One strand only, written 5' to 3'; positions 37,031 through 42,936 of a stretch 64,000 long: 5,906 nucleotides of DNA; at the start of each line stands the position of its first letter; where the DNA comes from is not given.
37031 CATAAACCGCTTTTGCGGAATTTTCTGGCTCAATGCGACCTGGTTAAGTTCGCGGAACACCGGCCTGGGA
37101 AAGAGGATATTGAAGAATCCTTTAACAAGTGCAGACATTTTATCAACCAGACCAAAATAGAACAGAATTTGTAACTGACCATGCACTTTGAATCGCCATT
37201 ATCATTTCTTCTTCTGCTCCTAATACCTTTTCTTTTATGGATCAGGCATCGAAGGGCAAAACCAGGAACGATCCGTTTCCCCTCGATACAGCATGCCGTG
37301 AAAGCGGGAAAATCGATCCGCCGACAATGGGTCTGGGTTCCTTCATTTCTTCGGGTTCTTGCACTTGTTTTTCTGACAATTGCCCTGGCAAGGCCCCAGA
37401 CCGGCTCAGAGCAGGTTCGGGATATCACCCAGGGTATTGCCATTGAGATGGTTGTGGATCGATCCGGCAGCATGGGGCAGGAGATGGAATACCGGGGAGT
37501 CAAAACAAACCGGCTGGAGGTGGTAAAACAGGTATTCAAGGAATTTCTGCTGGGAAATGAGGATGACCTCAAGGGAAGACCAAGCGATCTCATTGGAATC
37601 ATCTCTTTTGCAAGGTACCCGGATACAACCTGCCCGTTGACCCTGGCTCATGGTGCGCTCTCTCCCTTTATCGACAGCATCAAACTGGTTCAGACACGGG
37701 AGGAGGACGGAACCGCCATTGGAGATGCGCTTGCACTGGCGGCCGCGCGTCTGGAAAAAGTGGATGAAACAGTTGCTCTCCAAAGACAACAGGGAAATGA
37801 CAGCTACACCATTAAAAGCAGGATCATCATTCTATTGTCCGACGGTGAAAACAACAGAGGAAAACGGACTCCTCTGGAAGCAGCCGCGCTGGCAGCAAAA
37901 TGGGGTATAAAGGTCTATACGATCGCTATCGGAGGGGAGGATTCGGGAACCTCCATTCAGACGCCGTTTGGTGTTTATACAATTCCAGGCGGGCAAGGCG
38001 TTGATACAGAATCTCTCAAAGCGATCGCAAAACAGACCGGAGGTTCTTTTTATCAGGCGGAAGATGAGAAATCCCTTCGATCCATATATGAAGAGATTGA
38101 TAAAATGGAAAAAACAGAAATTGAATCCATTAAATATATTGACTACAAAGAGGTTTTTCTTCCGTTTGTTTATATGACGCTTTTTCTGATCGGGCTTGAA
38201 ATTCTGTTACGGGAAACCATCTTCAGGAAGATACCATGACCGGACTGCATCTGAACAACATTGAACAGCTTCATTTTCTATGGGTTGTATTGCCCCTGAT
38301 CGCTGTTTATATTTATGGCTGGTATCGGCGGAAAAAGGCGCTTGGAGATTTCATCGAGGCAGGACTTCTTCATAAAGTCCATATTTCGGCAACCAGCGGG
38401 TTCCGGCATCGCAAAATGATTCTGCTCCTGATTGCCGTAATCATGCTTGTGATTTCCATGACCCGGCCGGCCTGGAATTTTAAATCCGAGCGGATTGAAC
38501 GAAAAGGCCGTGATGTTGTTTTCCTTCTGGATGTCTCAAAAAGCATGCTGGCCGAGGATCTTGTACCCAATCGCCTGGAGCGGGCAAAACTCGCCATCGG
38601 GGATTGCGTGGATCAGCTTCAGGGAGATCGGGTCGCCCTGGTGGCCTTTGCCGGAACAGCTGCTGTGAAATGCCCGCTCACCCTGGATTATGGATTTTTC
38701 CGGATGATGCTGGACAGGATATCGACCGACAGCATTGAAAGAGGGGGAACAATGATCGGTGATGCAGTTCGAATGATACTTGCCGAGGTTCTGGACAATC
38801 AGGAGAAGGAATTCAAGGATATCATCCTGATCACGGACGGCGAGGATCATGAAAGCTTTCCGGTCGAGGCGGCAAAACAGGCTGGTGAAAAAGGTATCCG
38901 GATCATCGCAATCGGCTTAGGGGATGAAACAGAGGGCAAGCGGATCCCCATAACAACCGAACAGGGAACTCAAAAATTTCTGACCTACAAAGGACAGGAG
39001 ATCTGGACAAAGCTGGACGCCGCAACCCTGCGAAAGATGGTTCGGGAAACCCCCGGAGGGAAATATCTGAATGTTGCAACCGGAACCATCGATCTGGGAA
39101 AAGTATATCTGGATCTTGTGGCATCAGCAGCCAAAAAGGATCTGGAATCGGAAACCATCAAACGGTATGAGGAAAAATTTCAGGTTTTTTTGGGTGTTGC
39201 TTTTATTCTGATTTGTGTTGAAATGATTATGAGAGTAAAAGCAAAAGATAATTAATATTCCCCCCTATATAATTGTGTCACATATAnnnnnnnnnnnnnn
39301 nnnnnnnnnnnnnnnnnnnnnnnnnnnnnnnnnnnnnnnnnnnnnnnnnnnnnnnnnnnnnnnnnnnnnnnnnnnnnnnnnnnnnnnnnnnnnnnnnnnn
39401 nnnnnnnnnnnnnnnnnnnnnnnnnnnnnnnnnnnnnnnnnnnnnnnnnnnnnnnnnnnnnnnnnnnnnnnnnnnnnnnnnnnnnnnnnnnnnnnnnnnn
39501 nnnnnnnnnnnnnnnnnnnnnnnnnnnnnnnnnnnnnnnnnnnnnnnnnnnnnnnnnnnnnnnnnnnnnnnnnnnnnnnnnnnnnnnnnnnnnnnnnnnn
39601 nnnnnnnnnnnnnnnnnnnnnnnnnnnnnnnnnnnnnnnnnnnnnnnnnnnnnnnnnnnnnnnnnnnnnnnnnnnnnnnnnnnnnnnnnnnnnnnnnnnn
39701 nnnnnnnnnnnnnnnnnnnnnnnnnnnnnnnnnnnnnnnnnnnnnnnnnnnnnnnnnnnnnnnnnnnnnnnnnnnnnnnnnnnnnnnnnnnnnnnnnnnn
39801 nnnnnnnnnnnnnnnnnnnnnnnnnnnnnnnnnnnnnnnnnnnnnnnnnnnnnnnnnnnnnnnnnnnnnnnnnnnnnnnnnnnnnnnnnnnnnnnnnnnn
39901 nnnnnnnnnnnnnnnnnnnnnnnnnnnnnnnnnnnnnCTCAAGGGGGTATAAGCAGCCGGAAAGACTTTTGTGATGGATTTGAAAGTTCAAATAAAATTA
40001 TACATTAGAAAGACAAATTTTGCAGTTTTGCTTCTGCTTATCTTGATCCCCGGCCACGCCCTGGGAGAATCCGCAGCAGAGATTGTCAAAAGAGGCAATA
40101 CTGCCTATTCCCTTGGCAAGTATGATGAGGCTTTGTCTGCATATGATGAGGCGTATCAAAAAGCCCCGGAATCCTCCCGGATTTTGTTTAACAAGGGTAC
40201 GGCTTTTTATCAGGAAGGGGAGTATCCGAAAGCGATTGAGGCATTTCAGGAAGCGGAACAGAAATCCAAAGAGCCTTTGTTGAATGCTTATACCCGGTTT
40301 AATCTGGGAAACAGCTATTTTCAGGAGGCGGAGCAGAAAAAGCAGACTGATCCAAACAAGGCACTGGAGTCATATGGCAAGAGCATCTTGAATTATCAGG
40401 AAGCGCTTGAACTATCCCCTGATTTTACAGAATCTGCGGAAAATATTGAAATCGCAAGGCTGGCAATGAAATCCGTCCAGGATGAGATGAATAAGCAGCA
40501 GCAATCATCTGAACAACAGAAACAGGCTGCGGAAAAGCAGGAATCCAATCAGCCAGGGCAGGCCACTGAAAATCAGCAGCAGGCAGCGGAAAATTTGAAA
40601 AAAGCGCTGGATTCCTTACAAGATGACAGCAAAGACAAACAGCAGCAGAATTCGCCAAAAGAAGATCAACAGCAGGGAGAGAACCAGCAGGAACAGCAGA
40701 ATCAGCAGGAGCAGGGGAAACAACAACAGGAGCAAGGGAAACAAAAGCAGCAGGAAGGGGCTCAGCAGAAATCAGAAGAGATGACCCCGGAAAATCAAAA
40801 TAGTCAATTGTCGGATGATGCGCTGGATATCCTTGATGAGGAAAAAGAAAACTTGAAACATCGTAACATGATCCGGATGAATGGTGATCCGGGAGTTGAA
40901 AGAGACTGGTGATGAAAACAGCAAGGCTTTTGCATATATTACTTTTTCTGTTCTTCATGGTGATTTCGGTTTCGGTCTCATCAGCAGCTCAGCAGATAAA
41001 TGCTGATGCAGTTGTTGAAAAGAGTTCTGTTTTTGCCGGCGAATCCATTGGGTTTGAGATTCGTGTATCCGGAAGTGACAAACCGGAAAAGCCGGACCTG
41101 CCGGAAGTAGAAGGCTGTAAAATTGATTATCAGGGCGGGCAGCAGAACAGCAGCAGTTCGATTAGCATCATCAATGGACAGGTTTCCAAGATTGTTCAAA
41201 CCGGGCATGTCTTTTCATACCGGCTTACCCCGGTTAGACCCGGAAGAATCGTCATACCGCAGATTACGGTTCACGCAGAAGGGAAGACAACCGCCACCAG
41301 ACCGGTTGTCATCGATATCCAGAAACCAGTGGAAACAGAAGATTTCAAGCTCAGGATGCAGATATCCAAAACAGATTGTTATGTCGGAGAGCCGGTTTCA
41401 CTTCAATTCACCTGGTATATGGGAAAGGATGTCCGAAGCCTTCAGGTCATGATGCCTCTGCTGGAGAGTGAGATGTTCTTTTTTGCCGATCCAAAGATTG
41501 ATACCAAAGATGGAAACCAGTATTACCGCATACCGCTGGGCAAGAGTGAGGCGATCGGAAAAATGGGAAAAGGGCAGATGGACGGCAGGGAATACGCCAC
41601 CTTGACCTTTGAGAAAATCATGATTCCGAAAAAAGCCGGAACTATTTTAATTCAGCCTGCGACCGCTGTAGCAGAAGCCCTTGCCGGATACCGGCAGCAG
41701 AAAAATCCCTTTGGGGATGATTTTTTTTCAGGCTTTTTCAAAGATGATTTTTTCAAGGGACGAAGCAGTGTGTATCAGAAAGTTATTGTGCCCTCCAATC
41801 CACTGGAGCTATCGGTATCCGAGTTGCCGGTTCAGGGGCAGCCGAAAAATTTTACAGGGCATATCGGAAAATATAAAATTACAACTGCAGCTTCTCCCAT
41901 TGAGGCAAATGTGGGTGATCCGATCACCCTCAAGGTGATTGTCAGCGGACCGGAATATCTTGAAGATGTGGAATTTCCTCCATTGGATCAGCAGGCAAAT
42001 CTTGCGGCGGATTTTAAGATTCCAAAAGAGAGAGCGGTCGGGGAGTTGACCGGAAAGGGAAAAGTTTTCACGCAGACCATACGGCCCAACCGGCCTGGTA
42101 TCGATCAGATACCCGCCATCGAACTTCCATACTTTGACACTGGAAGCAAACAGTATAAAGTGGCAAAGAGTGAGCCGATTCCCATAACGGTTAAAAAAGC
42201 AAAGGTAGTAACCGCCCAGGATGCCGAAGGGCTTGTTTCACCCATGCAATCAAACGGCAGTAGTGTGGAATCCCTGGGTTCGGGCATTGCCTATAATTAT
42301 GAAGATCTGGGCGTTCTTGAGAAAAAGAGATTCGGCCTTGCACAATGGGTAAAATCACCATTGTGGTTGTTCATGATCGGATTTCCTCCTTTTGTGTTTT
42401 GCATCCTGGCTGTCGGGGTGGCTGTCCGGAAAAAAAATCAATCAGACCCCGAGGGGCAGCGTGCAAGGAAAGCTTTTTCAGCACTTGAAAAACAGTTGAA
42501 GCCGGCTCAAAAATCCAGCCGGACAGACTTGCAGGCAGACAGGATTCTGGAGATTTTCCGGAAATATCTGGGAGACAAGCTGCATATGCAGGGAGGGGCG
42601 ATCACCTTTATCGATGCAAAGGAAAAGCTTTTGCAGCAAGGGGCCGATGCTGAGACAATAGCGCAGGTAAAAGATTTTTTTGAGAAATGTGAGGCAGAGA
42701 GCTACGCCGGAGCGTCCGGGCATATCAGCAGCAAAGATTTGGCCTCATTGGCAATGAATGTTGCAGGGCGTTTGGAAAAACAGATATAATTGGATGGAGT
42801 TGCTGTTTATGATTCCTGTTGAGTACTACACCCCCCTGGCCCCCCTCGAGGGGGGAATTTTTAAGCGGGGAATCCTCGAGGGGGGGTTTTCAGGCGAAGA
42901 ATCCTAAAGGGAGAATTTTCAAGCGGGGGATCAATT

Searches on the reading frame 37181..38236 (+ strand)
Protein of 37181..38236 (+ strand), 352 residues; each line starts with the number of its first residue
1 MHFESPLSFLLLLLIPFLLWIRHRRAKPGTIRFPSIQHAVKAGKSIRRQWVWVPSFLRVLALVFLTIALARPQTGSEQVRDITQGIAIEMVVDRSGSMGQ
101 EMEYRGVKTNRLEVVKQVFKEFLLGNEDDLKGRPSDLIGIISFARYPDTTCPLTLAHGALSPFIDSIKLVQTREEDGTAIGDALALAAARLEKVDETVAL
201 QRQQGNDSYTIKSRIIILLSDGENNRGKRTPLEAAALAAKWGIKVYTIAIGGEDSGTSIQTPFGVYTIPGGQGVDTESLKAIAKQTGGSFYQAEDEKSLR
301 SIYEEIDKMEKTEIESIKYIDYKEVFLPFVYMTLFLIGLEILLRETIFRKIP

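Call 62: search_protein_families(library=pfam, proteins=[window:37181-38236:+], max_evalue=0.00001)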
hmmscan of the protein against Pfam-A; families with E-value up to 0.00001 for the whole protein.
window:37181-38236:+ (352 aa): 3 families
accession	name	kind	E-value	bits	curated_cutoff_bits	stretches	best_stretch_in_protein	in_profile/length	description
PF00092.34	VWA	-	1.2e-16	61.8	23.8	1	90-304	4-173/174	von Willebrand factor type A domain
PF13519.12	VWA_2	-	2.8e-12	47.6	27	1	90-223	3-107/107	von Willebrand factor type A domain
PF07584.16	BatA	-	1.1e-09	39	25.9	1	1-72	1-77/77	Aerotolerance regulator N-terminal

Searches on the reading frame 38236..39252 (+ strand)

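Call 62: search_protein_families(library=pfam, proteins=[window:38236-39252:+], max_evalue=0.00001)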
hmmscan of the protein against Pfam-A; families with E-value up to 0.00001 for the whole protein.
window:38236-39252:+ (339 aa): 2 families
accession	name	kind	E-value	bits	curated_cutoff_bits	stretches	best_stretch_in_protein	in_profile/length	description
PF13519.12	VWA_2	-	3e-21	76.5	27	1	94-203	1-107/107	von Willebrand factor type A domain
PF00092.34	VWA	-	5.7e-18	66.2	23.8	1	93-244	1-155/174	von Willebrand factor type A domain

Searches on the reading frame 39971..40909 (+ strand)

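Call 62: search_protein_families(library=pfam, proteins=[window:39971-40909:+], max_evalue=0.00001)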
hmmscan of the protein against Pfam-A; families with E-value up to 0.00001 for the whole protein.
window:39971-40909:+ (313 aa): 7 families
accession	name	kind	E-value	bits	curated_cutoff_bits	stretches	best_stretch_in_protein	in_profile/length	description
PF00515.34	TPR_1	-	2.1e-16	59.4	27.8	1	70-95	2-27/34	Tetratricopeptide repeat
PF07719.23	TPR_2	-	3.5e-15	55.2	27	0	40-67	6-33/34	Tetratricopeptide repeat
PF13432.12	TPR_16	-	7.8e-14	52.3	32.7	1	40-98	2-61/65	Tetratricopeptide repeat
PF13414.12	TPR_11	-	3.8e-13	49.3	26.8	0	42-81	1-40/42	TPR repeat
PF13428.12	TPR_14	-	2.1e-07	31.4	23.5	0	39-76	5-42/44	Tetratricopeptide repeat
PF13424.12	TPR_12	-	2.5e-07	31.2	30.1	1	40-96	8-72/77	Tetratricopeptide repeat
PF14559.12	TPR_19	-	9.5e-07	29.5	25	1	47-96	3-52/68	Tetratricopeptide repeat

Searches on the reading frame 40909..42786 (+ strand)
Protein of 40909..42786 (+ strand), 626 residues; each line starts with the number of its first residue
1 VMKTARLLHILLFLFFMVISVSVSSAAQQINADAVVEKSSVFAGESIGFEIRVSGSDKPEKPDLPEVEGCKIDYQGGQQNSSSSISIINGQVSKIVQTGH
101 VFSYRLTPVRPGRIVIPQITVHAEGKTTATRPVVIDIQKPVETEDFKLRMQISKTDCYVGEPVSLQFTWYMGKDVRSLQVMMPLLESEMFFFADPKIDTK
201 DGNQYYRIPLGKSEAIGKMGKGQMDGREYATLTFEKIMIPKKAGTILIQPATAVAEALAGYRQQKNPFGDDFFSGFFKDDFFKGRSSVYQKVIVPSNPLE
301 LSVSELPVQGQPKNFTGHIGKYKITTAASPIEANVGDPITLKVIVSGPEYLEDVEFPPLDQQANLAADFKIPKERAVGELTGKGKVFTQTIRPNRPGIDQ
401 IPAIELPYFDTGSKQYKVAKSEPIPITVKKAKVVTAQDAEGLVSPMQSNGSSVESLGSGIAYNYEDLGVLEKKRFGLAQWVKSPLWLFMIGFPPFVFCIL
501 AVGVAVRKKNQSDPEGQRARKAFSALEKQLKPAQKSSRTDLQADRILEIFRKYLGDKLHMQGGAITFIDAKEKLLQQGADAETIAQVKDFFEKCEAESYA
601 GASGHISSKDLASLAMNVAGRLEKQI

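Call 62: search_protein_families(library=pfam, proteins=[window:40909-42786:+], max_evalue=0.00001)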
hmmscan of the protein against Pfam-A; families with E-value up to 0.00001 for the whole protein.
window:40909-42786:+ (626 aa): 1 family
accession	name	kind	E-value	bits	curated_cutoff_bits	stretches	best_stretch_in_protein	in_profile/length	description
PF13584.12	BatD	-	8.6e-27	94.1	24.1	1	34-136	1-91/92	BatD DUF11 like domain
